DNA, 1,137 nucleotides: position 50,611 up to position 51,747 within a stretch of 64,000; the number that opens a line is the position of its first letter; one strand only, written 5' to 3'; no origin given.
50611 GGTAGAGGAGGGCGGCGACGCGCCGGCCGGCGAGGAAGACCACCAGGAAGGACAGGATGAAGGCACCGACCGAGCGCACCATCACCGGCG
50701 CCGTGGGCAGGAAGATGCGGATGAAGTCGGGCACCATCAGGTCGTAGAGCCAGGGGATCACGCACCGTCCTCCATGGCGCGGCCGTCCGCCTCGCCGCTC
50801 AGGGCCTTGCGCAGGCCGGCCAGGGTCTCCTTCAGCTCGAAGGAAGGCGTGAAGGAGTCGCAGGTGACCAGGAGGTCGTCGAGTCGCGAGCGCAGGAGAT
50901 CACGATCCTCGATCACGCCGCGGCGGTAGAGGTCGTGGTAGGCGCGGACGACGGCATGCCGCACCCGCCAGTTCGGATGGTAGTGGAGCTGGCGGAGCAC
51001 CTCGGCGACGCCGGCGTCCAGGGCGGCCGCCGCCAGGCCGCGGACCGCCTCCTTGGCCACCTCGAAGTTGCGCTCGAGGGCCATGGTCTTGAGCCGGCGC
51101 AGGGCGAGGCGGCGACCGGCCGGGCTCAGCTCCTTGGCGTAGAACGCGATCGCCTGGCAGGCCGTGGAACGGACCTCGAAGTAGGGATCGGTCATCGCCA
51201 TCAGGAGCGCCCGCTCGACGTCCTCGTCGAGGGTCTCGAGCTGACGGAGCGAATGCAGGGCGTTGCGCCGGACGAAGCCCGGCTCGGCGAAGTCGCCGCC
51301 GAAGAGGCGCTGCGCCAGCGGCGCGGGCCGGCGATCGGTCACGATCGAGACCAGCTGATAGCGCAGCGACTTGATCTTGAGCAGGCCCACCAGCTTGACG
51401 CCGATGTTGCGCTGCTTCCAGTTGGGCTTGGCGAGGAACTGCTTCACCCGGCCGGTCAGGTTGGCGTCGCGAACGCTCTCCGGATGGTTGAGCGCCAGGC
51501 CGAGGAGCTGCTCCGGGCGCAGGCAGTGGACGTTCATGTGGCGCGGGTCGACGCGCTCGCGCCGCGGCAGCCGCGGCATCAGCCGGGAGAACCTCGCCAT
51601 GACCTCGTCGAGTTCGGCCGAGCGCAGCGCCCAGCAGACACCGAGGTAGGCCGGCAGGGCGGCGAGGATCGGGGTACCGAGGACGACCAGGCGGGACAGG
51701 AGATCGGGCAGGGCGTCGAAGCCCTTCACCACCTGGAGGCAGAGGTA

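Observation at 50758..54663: One 1301-aa ORF joins MurG, an FHA-like linker, the lipid II flippase MurJ and HEAT repeats, and overlaps mraY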

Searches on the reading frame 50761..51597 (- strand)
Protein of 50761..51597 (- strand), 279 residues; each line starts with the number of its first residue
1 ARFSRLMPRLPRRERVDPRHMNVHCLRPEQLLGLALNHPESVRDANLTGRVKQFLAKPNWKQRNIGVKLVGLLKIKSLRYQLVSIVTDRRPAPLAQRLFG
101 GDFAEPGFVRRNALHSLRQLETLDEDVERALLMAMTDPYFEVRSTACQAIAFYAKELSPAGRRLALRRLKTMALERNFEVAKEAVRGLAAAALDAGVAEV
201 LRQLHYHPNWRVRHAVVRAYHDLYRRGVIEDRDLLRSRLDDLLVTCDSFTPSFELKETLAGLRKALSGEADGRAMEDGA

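Call 49: search_solved_structures(query=A4, max_evalue=1, show_alignments=0)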
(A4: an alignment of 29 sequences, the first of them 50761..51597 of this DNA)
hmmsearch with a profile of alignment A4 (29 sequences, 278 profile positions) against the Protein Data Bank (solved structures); distinct sequences matched with E-value up to 1: 121 (the best 60 are shown).
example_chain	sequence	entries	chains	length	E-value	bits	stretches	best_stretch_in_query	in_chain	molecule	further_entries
9sah_A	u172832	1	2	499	2.9e-24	89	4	110-210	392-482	E4-NB2 synthetic fusion protein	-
6ft5_A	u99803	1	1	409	2.2e-23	86.1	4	107-220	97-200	alphaRep A3_A3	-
6fsq_A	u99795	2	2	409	2.3e-22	82.8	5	107-220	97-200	alphaRep A3_bGFPD | A3_bGFPD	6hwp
4zv6_A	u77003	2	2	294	8.9e-19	71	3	107-220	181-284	AlphaRep-7 | alpha-Rep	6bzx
8aw4_A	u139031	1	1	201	1.4e-14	57.3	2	111-223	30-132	ALPHAREP bB-E3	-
4xl5_C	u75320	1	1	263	7.1e-13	51.7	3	107-222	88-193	bGFP-A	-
5dcq_A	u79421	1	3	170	8.9e-13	51.3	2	111-232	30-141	artificial repeat proteins (alphaREP3)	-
9j5i_D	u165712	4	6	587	1.2e-12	51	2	128-227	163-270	Serine/threonine-protein phosphatase 2A 65 kDa regulatory subunit A beta isoform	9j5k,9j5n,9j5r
3ltj_A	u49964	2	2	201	1.7e-12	50.4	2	107-220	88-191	AlphaRep-4 | bA3-2: binder of A3 protein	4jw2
7p0h_A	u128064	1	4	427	1.9e-12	50.3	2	111-225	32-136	Helicobacter pylori ComF fused to an artificial alphaREP crystallization helper (named B2)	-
3ltm_A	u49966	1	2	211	2.3e-12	50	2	107-220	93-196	Alpha-Rep4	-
2pkg_A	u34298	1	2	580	2.4e-12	50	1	125-226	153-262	Serine/threonine-protein phosphatase 2A 65 kDa regulatory subunit A alpha isoform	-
2nyl_A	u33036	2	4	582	2.4e-12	49.9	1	125-226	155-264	Protein phosphatase 2, regulatory subunit A (PR 65), alpha isoform | Protein phosphatase 2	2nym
3dw8_A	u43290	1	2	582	2.4e-12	49.9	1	125-226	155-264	Serine/threonine-protein phosphatase 2A 65 kDa regulatory subunit A alpha isoform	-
4i5l_A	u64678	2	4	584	2.7e-12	49.8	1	125-226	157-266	Serine/threonine-protein phosphatase 2A 65 kDa regulatory subunit A alpha isoform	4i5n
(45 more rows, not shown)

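Call 56: predict_structure(alignment_id=A4)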
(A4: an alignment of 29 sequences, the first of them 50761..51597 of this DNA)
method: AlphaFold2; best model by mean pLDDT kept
length: 279 residues; sequences in the alignment: 29
mean_pLDDT: 92.9   pTM: 0.87
mean pLDDT of the five models: 92.9, 91.4, 91.3, 90.6, 89.7
residues with pLDDT >= 90: 235; 70-90: 29; 50-70: 13; < 50: 2
segments of 3 or more residues with pLDDT < 50: none
pLDDT, mean of each block of 10 residues (from residue 1): 71 76 95 95 94 97 98 98 98 94 96 98 98 98 99 98 98 98 98 97 97 97 97 96 85 88 88 53
secondary structure, 60 per line:
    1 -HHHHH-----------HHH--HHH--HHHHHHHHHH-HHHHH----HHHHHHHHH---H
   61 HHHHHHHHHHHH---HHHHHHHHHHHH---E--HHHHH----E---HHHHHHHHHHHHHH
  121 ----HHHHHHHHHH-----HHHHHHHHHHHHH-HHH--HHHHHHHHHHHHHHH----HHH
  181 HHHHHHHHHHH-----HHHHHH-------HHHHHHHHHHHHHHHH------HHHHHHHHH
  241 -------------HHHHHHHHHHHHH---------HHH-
elements in order: H2-6 H28-37 H39-43 H48-56 H60-72 H76-87 H94-98 H107-120 H125-134 H140-152 H159-173 H178-191 H197-202 H210-225 H232-240 H254-266

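Call 59: fold_search(model_id=the predicted structure, library=pdb)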
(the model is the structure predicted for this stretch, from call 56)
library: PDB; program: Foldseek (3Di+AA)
matches with E <= 10: 1437; with E <= 0.001: 62
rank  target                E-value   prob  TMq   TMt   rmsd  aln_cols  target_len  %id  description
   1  5mfe_A                5.3e-05  1.00  0.56  0.55   6.3       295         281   14  Designed armadillo repeat protein YIIIM5AII in complex with (RR)4 peptide (released 2017-09-13)
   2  6s9m_B                5.7e-05  1.00  0.57  0.53   5.5       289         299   16  Designed Armadillo Repeat protein Lock2 fused to target peptide KRKRKAKITW (released 2020-02-19)
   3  4rv1_C                7.5e-05  1.00  0.54  0.39   6.1       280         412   17  Crystal Structure of Engineered Protein. Northeast Structural Genomics Consortium (NESG) Target OR497. (released 2014-12-10)
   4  4rv1_A                7.5e-05  1.00  0.52  0.37   6.4       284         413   16  Crystal Structure of Engineered Protein. Northeast Structural Genomics Consortium (NESG) Target OR497. (released 2014-12-10)
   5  5mfe_C                9.3e-05  1.00  0.56  0.55   6.4       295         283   14  Designed armadillo repeat protein YIIIM5AII in complex with (RR)4 peptide (released 2017-09-13)
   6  5mfm_B                1.1e-04  1.00  0.59  0.51   5.7       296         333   14  Designed armadillo repeat protein peptide fusion YIIIM6AII_GS11_(KR)5 (released 2017-09-13)
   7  7p0h_A                1.2e-04  1.00  0.59  0.41   5.0       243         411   17  Crystal structure of Helicobacter pylori ComF fused to an artificial alphaREP crystallization helper(named B2) (released 2022-04-06)
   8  5mfm_F                1.3e-04  1.00  0.55  0.48   6.6       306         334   16  Designed armadillo repeat protein peptide fusion YIIIM6AII_GS11_(KR)5 (released 2017-09-13)
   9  3ltm_A                1.5e-04  1.00  0.54  0.79   5.2       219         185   16  Structure of a new family of artificial alpha helicoidal repeat proteins (alpha-Rep) based on thermostable HEAT-like r (released 2010-10-13)
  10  5mfh_A                1.6e-04  1.00  0.57  0.56   6.1       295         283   14  Designed armadillo repeat protein YIIIM5AII in complex with peptide (RR)5 (released 2017-09-13)
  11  6s9n_B                1.6e-04  1.00  0.53  0.50   6.7       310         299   15  Designed Armadillo Repeat protein Lock2 fused to target peptide KRKRKAKLSF (released 2020-02-19)
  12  4jw2_B                1.6e-04  1.00  0.56  0.79   5.1       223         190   16  Selection of specific protein binders for pre-defined targets from an optimized library of artificial helicoidal repea (released 2013-09-25)
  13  7z0g_C                1.8e-04  1.00  0.55  0.68   5.9       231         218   16  CPAP:TUBULIN:IE5 ALPHAREP COMPLEX P1 SPACE GROUP (released 2022-04-13)
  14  4pls_A                1.8e-04  1.00  0.53  0.53  13.9       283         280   16  Crystal Structures of Designed Armadillo Repeat Proteins: Implications of Construct Design and Crystallization Conditi (released 2014-12-10)
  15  4zv6_A                1.9e-04  1.00  0.54  0.54   5.4       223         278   17  Crystal structure of the artificial alpharep-7 octarellinV.1 complex (released 2016-05-25)
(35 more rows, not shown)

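Call 71: find_related_loci(query=A5, collection=metagenome_contigs, flank=10000)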
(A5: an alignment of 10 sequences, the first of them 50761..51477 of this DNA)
Query A5 (239 aa) in metagenome_contigs; peptide patterns used: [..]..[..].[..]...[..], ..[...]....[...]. (x = any residue, [..] = any of these).
299 stretches matched a pattern; 223 encode a relative of the query (tblastn E <= 1e-3); the best 80 are kept; 80 distinct loci.
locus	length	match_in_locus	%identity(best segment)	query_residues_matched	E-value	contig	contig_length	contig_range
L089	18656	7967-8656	48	2-231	3e-63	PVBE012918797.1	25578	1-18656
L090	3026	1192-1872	47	6-232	9e-62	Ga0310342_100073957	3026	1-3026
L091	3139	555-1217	50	6-226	2e-59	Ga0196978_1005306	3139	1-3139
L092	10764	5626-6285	48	5-224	6e-57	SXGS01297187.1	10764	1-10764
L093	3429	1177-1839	47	6-226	3e-57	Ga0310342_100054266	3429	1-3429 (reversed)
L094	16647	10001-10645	49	3-217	2e-56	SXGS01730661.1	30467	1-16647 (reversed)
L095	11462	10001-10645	49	3-217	2e-56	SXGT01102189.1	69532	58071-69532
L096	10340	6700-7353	40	7-226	2e-47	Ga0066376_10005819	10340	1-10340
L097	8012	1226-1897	39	1-226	3e-47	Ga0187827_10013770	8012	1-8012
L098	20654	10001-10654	40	7-226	6e-47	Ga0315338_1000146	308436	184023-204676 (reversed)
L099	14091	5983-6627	41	10-226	5e-46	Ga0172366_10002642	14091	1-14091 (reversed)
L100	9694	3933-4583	41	14-231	1e-44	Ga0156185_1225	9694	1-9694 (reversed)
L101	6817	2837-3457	39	10-218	1e-44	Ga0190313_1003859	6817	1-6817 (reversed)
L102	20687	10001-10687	37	10-239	2e-44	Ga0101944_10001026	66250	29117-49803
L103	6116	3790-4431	37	10-225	3e-44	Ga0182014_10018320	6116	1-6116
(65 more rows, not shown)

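Call 82: search_protein_representatives(alignment_id=A5)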
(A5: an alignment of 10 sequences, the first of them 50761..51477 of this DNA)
Query: 10 sequences, 221 profile positions. Proteins with E-value up to 0.001 (for the whole library): 35265; up to 1e-10: 8039; up to 1e-30: 378. The best 150 are listed.
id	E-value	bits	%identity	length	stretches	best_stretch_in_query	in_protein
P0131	1.0e-119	414.4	-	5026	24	78-181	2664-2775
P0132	9.5e-92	323.0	-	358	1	1-220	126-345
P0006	1.4e-84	299.6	-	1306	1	3-220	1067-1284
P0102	8.1e-82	290.5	-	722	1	1-221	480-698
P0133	5.0e-81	287.9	-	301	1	1-221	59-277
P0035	5.8e-80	284.4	-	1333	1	2-220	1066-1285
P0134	9.4e-80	283.8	-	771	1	1-215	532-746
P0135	3.3e-78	278.7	-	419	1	1-220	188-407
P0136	7.8e-77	274.2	-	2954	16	62-178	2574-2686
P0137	3.7e-76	272.0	-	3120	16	83-179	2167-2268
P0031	2.1e-75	269.5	-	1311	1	2-221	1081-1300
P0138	8.7e-74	264.3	-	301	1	2-220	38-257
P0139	8.7e-73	261.0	-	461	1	2-220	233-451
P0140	4.7e-72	258.6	-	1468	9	64-178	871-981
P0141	3.3e-71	255.8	-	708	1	1-218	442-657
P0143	4.5e-70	252.1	-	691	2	1-219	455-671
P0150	7.7e-66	238.3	-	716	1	1-221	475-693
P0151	2.9e-65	236.4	-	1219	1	1-220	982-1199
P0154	8.5e-65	234.9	-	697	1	1-218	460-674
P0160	2.9e-62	226.6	-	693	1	1-219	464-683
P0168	9.5e-60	218.3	-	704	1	1-219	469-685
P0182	2.1e-55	204.1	-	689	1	1-220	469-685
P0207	2.4e-50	187.6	-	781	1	1-220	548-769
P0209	6.1e-50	186.3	-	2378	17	64-180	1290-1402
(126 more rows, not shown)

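Call 83: list_cluster_members(proteins=[P0134, P0141, P0143, P0150, P0154, P0160, P0168, P0182, P0207, P0151])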
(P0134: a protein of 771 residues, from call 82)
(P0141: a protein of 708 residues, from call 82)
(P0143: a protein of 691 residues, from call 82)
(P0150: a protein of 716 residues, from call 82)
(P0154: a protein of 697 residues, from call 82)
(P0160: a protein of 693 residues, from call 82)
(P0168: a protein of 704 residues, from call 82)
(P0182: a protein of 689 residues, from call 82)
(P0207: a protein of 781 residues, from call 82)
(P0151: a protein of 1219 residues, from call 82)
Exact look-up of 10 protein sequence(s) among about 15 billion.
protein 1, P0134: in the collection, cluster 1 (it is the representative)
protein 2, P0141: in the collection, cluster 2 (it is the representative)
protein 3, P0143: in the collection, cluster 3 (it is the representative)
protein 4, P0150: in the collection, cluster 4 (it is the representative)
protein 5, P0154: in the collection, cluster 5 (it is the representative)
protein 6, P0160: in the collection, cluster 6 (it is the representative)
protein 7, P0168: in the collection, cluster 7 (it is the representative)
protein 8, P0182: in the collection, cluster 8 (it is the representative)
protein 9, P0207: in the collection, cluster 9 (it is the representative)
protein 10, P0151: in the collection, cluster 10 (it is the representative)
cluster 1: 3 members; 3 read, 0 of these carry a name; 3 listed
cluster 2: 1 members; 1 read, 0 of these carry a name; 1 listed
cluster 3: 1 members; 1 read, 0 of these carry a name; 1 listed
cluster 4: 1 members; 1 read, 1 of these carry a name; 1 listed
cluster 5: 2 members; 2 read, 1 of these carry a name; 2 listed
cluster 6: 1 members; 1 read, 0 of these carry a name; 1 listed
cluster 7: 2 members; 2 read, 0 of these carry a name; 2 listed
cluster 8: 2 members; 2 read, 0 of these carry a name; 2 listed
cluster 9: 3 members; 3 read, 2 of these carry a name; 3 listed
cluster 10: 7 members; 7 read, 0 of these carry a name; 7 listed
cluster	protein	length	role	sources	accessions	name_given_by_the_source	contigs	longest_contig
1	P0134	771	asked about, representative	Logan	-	-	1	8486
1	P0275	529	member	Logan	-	-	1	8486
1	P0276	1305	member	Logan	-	-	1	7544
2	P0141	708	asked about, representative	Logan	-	-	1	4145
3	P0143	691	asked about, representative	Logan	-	-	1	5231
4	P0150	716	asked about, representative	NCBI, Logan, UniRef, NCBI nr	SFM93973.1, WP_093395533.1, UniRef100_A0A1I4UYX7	glycosyltransferase [Thermodesulforhabdus norvegica] | UDP-N-acetylglucosamine--N-acetylmuramyl-(pentapeptide) pyrophosphoryl-undecaprenol ...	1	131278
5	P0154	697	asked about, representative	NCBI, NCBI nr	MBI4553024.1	MAG: glycosyltransferase [Candidatus Latescibacteria bacterium] | glycosyltransferase [Candidatus Latescibacterota bacterium]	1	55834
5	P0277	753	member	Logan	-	-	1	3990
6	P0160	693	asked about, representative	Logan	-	-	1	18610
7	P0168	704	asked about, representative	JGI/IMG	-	-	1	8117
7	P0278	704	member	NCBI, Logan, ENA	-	-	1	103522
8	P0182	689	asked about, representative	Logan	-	-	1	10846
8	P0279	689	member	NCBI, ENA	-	-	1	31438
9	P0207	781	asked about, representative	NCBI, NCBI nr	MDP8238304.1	MAG: glycosyltransferase [Candidatus Hatepunaea meridiana] | glycosyltransferase [Candidatus Hatepunaea meridiana]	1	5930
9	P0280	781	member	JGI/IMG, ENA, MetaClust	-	\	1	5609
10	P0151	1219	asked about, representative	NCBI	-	-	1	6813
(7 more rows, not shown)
